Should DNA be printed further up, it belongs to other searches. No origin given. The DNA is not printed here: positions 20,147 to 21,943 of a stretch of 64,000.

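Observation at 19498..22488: Surface lipoprotein with discoidin and amidotransferase/C26-like domains sandwiched between thyX and dcd: possible host folate or glutamine scavenging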

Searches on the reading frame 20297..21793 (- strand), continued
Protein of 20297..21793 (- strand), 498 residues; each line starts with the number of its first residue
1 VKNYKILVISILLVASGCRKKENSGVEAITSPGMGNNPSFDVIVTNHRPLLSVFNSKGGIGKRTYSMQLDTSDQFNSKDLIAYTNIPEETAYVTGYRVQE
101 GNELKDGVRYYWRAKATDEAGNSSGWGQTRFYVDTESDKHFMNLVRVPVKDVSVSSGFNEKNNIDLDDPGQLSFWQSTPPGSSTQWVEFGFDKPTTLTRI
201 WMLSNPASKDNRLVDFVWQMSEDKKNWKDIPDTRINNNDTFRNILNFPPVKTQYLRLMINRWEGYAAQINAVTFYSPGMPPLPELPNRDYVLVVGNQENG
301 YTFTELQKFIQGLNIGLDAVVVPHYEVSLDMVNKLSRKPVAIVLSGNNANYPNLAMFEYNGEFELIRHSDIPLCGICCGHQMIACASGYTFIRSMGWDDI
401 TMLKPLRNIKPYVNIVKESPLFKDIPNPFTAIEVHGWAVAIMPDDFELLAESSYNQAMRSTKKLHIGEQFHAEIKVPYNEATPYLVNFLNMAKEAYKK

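Call 9: find_encoding_contigs(protein=P0062, flank=8000, max_places=3)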
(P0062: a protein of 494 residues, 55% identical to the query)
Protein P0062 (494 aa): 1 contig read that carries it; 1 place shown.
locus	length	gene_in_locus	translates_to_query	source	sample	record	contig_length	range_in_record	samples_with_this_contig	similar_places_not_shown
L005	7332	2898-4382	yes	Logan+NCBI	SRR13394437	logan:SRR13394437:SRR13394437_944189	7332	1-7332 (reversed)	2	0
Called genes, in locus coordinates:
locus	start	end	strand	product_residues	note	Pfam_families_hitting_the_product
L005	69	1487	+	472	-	PF00324:AA_permease, PF13520:AA_permease_2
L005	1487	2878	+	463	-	PF00282:Pyridoxal_deC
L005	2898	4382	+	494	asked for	PF00754:F5_F8_type_C, PF22633:F5_F8_type_C_2, PF00117:GATase, PF07722:Peptidase_C26 (weak)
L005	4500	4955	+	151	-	PF13420:Acetyltransf_4 (weak), PF00583:Acetyltransf_1, PF13673:Acetyltransf_10, PF13508:Acetyltransf_7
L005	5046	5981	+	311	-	-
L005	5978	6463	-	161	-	-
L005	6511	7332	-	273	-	PF01636:APH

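Call 10: find_encoding_contigs(protein=P0112, flank=7000, max_places=2)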
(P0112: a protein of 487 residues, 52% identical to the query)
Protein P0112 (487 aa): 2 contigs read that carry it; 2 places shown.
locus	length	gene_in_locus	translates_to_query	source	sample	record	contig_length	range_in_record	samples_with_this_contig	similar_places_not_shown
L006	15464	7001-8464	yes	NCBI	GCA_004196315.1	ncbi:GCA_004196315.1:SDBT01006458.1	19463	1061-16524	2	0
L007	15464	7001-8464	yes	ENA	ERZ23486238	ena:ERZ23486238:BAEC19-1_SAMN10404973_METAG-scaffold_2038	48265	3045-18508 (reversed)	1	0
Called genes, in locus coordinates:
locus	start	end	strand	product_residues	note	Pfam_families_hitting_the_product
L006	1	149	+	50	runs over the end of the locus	-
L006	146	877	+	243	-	PF23023:Anti-Pycsar_Apyc1, PF00753:Lactamase_B, PF12706:Lactamase_B_2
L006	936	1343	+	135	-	-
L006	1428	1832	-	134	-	-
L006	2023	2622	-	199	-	PF01928:CYTH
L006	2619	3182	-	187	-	PF04143:Sulf_transp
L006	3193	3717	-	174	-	PF04143:Sulf_transp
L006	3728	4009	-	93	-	PF01022:HTH_5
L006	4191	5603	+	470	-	PF00324:AA_permease, PF13520:AA_permease_2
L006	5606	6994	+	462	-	PF00282:Pyridoxal_deC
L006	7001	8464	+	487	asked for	PF00754:F5_F8_type_C, PF00117:GATase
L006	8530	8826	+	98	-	-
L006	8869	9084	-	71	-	-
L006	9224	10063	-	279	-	-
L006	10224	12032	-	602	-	PF03372:Exo_endo_phos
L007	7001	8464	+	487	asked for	PF00754:F5_F8_type_C, PF00117:GATase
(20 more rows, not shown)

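Call 11: find_encoding_contigs(protein=P0064, flank=7000, max_places=2)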
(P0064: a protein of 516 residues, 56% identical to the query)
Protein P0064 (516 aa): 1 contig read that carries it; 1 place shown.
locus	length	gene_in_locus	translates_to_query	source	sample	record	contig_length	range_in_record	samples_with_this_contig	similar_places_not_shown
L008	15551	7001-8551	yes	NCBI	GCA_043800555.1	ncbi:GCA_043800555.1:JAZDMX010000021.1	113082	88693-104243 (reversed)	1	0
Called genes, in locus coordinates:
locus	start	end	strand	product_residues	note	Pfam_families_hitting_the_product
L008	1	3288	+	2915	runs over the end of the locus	PF10091:Glycoamylase, PF06165:GH94_b-supersand, PF17167:Glyco_hydro_94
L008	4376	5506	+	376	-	PF02275:CBAH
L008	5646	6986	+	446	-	PF04966:OprB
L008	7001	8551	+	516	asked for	PF00754:F5_F8_type_C, PF22633:F5_F8_type_C_2, PF00117:GATase, PF07722:Peptidase_C26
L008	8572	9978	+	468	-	PF00282:Pyridoxal_deC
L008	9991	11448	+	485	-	PF00324:AA_permease, PF13520:AA_permease_2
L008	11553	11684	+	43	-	PF06397:Desulfoferrod_N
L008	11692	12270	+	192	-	PF00210:Ferritin, PF02915:Rubrerythrin, PF21349:RUBY_RBDX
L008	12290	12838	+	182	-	PF11399:DUF3192 (weak)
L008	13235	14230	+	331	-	PF01145:Band_7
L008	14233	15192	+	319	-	PF01145:Band_7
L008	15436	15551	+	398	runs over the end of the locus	PF00999:Na_H_Exchanger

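Call 12: find_encoding_contigs(protein=P0095, flank=7000, max_places=2)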
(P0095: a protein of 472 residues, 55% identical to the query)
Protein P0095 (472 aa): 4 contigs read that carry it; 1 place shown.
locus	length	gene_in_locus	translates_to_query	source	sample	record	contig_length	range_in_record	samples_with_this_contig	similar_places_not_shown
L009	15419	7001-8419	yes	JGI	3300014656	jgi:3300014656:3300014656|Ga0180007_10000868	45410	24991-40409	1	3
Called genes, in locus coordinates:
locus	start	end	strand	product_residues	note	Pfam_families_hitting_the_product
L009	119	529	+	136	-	PF00293:NUDIX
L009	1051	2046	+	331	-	-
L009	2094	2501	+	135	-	PF20587:DUF6789 (weak)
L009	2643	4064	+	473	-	PF00324:AA_permease, PF13520:AA_permease_2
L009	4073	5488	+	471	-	PF00324:AA_permease, PF13520:AA_permease_2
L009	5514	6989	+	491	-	PF00324:AA_permease, PF13520:AA_permease_2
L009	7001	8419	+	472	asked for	PF25788:Ig_Rha78A_N (faint), PF00754:F5_F8_type_C, PF22633:F5_F8_type_C_2, PF00117:GATase, PF07722:Peptidase_C26 (weak)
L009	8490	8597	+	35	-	-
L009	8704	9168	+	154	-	PF05656:DUF805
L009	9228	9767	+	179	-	-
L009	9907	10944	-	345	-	PF01116:F_bP_aldolase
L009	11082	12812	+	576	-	PF07143:AttH, PF17186:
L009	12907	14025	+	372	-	PF02353:CMAS, PF13489:Methyltransf_23, PF01728:FtsJ, PF08241:Methyltransf_11, PF08242:Methyltransf_12, PF13649:Methyltransf_25, PF13847:Methyltransf_31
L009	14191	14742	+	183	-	-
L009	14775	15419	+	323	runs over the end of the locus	PF13249:SQHop_cyclase_N (faint), PF13243:SQHop_cyclase_C (weak)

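Call 13: search_protein_families(library=ncbifam, proteins=[L005:69-1487:+, L005:1487-2878:+, L008:8572-9978:+, L008:9991-11448:+, L008:5646-6986:+, L009:5514-6989:+, L009:4073-5488:+, L009:2643-4064:+], max_evalue=0.00001)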
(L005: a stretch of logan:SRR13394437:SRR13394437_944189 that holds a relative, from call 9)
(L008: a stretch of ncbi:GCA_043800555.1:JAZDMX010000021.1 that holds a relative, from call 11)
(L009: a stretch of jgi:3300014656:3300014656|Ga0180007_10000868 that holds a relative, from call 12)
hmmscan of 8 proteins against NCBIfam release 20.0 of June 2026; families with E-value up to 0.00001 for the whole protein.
L005:69-1487:+ (472 aa): 15 families
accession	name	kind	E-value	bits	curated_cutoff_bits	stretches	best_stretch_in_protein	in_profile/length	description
TIGR03813.2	Gln_GABA_anti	equivalog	4e-160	533.9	650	1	6-467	2-467/479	glutamine/gamma-aminobutyrate antiporter GadC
NF053662.1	Glu_GABA_anti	equivalog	5.5e-140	467.4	640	1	8-470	2-458/468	glutamate/gamma-aminobutyrate antiporter GadC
NF040513.1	antiport_TyrP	equivalog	2.7e-105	352.7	630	1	5-464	2-465/465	tyrosine-tyramine antiporter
TIGR00910.1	2A0307_GadC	equivalog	8.2e-88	295.2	673.5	1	4-456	9-465/511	glutamate/gamma-aminobutyrate antiporter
TIGR00905.1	2A0302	subfamily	7.1e-25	87.7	409.05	1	50-419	55-411/473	basic amino acid/polyamine antiporter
TIGR00911.1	2A0308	subfamily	1.6e-21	76.4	701.8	1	47-467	92-487/505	L-type amino acid transporter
NF011775.0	PRK15238.1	equivalog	6.1e-21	74.8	400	2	3-255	4-271/500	glutamate/gamma-aminobutyrate family transporter YjeM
NF007929.0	PRK10644.1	equivalog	2.8e-20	72.4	574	1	27-387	31-379/445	arginine/agmatine antiporter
TIGR00909.1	2A0306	subfamily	1.8e-14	53.5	556.8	1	36-400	38-390/429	amino acid transporter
TIGR00908.1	2A0305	equivalog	1.1e-13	50.9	381.75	1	16-429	17-412/442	ethanolamine permease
TIGR04298.1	his_histam_anti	equivalog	1.3e-10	41.2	750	1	32-419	29-403/429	histidine-histamine antiporter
TIGR03810.1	arg_ornith_anti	equivalog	1.8e-10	40.1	591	1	32-386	33-382/468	arginine-ornithine antiporter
NF008245.0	PRK11021.1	equivalog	1e-07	31.3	284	1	45-410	48-390/419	L-methionine/branched-chain amino acid transporter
NF008272.0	PRK11049.1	equivalog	1.8e-07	30.5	732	1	57-443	75-454/470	D-serine/D-alanine/glycine transporter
TIGR00913.1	2A0310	subfamily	2.9e-06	26.3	578.7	0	37-460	39-471/480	amino acid permease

L005:1487-2878:+ (463 aa): 4 families
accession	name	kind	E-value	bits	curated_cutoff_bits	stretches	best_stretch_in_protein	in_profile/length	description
TIGR01788.1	Glu-decarb-GAD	equivalog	1.3e-204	679.9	380.4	1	21-445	2-429/431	glutamate decarboxylase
TIGR03812.1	tyr_de_CO2_Arch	equivalog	3e-44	151.4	299.4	1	73-440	33-373/375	tyrosine decarboxylase MfnA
NF002748.0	PRK02769.1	equivalog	7.8e-15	54.4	305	1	204-364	157-314/382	histidine decarboxylase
TIGR03799.1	NOD_PanD_pyr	equivalog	2.5e-06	26.2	606.1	1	204-372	265-428/522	pyridoxal-dependent aspartate 1-decarboxylase PanP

L008:8572-9978:+ (468 aa): 4 families
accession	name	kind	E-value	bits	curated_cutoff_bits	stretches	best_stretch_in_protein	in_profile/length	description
TIGR01788.1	Glu-decarb-GAD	equivalog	1.9e-198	659.5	380.4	1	21-447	2-429/431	glutamate decarboxylase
TIGR03812.1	tyr_de_CO2_Arch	equivalog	1.1e-40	139.6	299.4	1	61-412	22-349/375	tyrosine decarboxylase MfnA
NF002748.0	PRK02769.1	equivalog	9.9e-15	54.1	305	1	168-361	123-312/382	histidine decarboxylase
TIGR03799.1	NOD_PanD_pyr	equivalog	4.9e-06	25.2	606.1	1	195-370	257-427/522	pyridoxal-dependent aspartate 1-decarboxylase PanP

L008:9991-11448:+ (485 aa): 18 families
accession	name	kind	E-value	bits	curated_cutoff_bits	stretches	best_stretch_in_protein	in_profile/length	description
NF053662.1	Glu_GABA_anti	equivalog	3.8e-129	431.7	640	1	6-468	2-442/468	glutamate/gamma-aminobutyrate antiporter GadC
TIGR03813.2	Gln_GABA_anti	equivalog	2e-127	426.1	650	1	4-469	2-455/479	glutamine/gamma-aminobutyrate antiporter GadC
NF040513.1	antiport_TyrP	equivalog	2.9e-92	309.8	630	1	3-469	2-456/465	tyrosine-tyramine antiporter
TIGR00910.1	2A0307_GadC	equivalog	9.4e-80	268.6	673.5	1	2-468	9-463/511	glutamate/gamma-aminobutyrate antiporter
NF011775.0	PRK15238.1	equivalog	1.2e-21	77.1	400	1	3-272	6-274/500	glutamate/gamma-aminobutyrate family transporter YjeM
TIGR00905.1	2A0302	subfamily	9.2e-19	67.6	409.05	1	50-435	57-425/473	basic amino acid/polyamine antiporter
TIGR00909.1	2A0306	subfamily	6.9e-14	51.6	556.8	1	12-412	16-388/429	amino acid transporter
NF007929.0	PRK10644.1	equivalog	8.7e-13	47.8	574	1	218-400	200-378/445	arginine/agmatine antiporter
NF007754.0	PRK10435.1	equivalog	4.4e-12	45.7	585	1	72-409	77-386/443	cadaverine/lysine antiporter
TIGR00908.1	2A0305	equivalog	6e-11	41.9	381.75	1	36-430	48-407/442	ethanolamine permease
NF008484.0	PRK11387.1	equivalog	6.5e-11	41.9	716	1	34-388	50-384/471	S-methylmethionine permease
TIGR00911.1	2A0308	subfamily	3.9e-10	38.8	701.8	1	43-424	90-443/505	L-type amino acid transporter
NF007938.0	PRK10655.1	equivalog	5.3e-09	35.8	409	1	5-397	12-373/438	putrescine-ornithine antiporter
TIGR00906.1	2A0303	subfamily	7.2e-09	34.6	681.7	1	218-400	258-429/602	cationic amino acid transport permease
NF008272.0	PRK11049.1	equivalog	1.4e-08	34.1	732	1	36-420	58-422/470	D-serine/D-alanine/glycine transporter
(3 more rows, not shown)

L008:5646-6986:+ (446 aa): 0 families

L009:5514-6989:+ (491 aa): 15 families
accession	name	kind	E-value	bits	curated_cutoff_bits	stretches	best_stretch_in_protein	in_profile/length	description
TIGR03813.2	Gln_GABA_anti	equivalog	1.5e-154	515.5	650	1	12-486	3-465/479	glutamine/gamma-aminobutyrate antiporter GadC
NF053662.1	Glu_GABA_anti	equivalog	2.2e-136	455.6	640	1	13-490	2-457/468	glutamate/gamma-aminobutyrate antiporter GadC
NF040513.1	antiport_TyrP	equivalog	1.5e-97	327.2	630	1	12-485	4-465/465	tyrosine-tyramine antiporter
TIGR00910.1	2A0307_GadC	equivalog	9.5e-86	288.4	673.5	1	6-479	6-467/511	glutamate/gamma-aminobutyrate antiporter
NF011775.0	PRK15238.1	equivalog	5.9e-31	107.8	400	1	11-476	7-487/500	glutamate/gamma-aminobutyrate family transporter YjeM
TIGR00905.1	2A0302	subfamily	1.1e-21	77.2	409.05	1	25-448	26-416/473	basic amino acid/polyamine antiporter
TIGR00911.1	2A0308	subfamily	4.7e-18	64.9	701.8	1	38-486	80-485/505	L-type amino acid transporter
TIGR00909.1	2A0306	subfamily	5.4e-18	65.1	556.8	1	13-420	5-389/429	amino acid transporter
NF007929.0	PRK10644.1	equivalog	1.9e-14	53.3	574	1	49-407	48-378/445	arginine/agmatine antiporter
TIGR00908.1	2A0305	equivalog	1.2e-12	47.5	381.75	1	41-447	39-409/442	ethanolamine permease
TIGR04298.1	his_histam_anti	equivalog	8.4e-12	45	750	1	46-440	37-403/429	histidine-histamine antiporter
TIGR03810.1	arg_ornith_anti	equivalog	5.8e-11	41.7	591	1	33-407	29-382/468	arginine-ornithine antiporter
NF053774.1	TmaoPremMsil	equivalog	5.9e-11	41.7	690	1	122-443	133-440/520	trimethylamine N-oxide permease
NF008272.0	PRK11049.1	equivalog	3e-10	39.7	732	1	78-442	90-436/470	D-serine/D-alanine/glycine transporter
NF053761.1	BrChAATpBcaP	equivalog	1.6e-08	34.1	690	1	4-470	20-450/460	branched-chain amino acid transporter BcaP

L009:4073-5488:+ (471 aa): 18 families
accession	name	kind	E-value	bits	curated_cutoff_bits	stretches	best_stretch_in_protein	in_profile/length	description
TIGR03813.2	Gln_GABA_anti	equivalog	2.6e-156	521.3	650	1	7-465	2-465/479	glutamine/gamma-aminobutyrate antiporter GadC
NF053662.1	Glu_GABA_anti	equivalog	8.7e-147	489.9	640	1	9-467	2-455/468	glutamate/gamma-aminobutyrate antiporter GadC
NF040513.1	antiport_TyrP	equivalog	2.3e-106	356.3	630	1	6-464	2-465/465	tyrosine-tyramine antiporter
TIGR00910.1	2A0307_GadC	equivalog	5.1e-95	319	673.5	1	6-458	10-467/511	glutamate/gamma-aminobutyrate antiporter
TIGR00909.1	2A0306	subfamily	5.1e-25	88.3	556.8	1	8-401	4-391/429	amino acid transporter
TIGR00905.1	2A0302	subfamily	2.3e-22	79.4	409.05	1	27-436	29-426/473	basic amino acid/polyamine antiporter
NF011775.0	PRK15238.1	equivalog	9.3e-22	77.5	400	1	2-255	2-271/500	glutamate/gamma-aminobutyrate family transporter YjeM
TIGR00911.1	2A0308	subfamily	3.6e-13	48.8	701.8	1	34-465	80-485/505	L-type amino acid transporter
NF053761.1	BrChAATpBcaP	equivalog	1.7e-12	47.2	690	1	5-419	20-424/460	branched-chain amino acid transporter BcaP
NF008245.0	PRK11021.1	equivalog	2.2e-12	46.7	284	1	37-388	41-371/419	L-methionine/branched-chain amino acid transporter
TIGR00908.1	2A0305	equivalog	7.1e-12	44.9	381.75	1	35-415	38-398/442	ethanolamine permease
NF007929.0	PRK10644.1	equivalog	9.9e-12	44.3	574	1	32-393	36-385/445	arginine/agmatine antiporter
TIGR03810.1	arg_ornith_anti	equivalog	2e-10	39.9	591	1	28-388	28-382/468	arginine-ornithine antiporter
NF008272.0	PRK11049.1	equivalog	2.9e-10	39.7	732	1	31-406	49-422/470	D-serine/D-alanine/glycine transporter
NF053774.1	TmaoPremMsil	equivalog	1.4e-09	37.1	690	1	134-445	155-460/520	trimethylamine N-oxide permease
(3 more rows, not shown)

L009:2643-4064:+ (473 aa): 25 families
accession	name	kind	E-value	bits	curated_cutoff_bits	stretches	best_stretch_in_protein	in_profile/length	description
TIGR03813.2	Gln_GABA_anti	equivalog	2e-157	525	650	1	7-469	2-469/479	glutamine/gamma-aminobutyrate antiporter GadC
NF053662.1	Glu_GABA_anti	equivalog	1.8e-143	478.9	640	1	9-468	2-456/468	glutamate/gamma-aminobutyrate antiporter GadC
NF040513.1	antiport_TyrP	equivalog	1.8e-109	366.5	630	1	6-464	2-465/465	tyrosine-tyramine antiporter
TIGR00910.1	2A0307_GadC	equivalog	1.2e-94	317.7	673.5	1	4-459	8-468/511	glutamate/gamma-aminobutyrate antiporter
TIGR00905.1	2A0302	subfamily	5.6e-28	98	409.05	1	1-419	1-411/473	basic amino acid/polyamine antiporter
NF011775.0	PRK15238.1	equivalog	9.7e-20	70.8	400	1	1-254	1-270/500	glutamate/gamma-aminobutyrate family transporter YjeM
TIGR00908.1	2A0305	equivalog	1.4e-19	70.3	381.75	1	2-422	2-405/442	ethanolamine permease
TIGR00909.1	2A0306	subfamily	4.9e-19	68.5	556.8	1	32-399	32-389/429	amino acid transporter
NF008245.0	PRK11021.1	equivalog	5.8e-18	65.1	284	1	47-412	49-392/419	L-methionine/branched-chain amino acid transporter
NF007929.0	PRK10644.1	equivalog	1.4e-17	63.6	574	1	35-392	40-384/445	arginine/agmatine antiporter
TIGR04298.1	his_histam_anti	equivalog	3.1e-17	63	750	1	29-393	24-383/429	histidine-histamine antiporter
NF007938.0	PRK10655.1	equivalog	2.8e-16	59.8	409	1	5-445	4-427/438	putrescine-ornithine antiporter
TIGR00911.1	2A0308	subfamily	2.6e-15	55.9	701.8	1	34-397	80-430/505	L-type amino acid transporter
TIGR00906.1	2A0303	subfamily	1.5e-13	50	681.7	1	204-387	258-430/602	cationic amino acid transport permease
TIGR03810.1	arg_ornith_anti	equivalog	3.5e-13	49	591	1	29-385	29-379/468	arginine-ornithine antiporter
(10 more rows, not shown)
